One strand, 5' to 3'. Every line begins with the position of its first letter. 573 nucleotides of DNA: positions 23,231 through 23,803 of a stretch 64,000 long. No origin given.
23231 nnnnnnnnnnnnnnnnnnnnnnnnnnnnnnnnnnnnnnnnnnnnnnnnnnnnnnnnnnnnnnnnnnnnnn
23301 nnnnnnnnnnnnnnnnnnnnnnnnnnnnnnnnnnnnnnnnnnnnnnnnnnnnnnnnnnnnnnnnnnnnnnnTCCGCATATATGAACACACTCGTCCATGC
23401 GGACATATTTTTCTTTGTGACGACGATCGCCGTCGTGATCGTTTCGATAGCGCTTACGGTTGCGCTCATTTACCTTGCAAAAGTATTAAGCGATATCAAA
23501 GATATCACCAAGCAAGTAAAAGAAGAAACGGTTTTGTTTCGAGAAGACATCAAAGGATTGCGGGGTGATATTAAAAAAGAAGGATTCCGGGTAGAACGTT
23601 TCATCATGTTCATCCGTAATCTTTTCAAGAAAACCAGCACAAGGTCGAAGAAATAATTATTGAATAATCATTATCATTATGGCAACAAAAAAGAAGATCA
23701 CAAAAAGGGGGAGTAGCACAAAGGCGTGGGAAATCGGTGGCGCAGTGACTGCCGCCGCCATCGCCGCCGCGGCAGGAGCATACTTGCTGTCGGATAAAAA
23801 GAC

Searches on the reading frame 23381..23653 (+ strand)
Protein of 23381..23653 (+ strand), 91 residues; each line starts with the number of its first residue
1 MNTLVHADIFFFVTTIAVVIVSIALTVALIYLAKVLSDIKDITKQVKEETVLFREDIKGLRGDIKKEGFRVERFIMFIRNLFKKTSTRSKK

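Call 33: search_protein_families(library=pfam, proteins=[window:23381-23653:+], max_evalue=0.001)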
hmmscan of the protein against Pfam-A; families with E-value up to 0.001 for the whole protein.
window:23381-23653:+ (91 aa): 2 families
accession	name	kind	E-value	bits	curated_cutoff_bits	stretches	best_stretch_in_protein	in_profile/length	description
PF01484.22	Col_cuticle_N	-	0.00044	20.7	23.5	1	16-56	2-42/50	Nematode cuticle collagen N-terminal domain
PF06103.16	DUF948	-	0.00064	20.3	37.2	1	16-62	1-47/89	Bacterial protein of unknown function (DUF948)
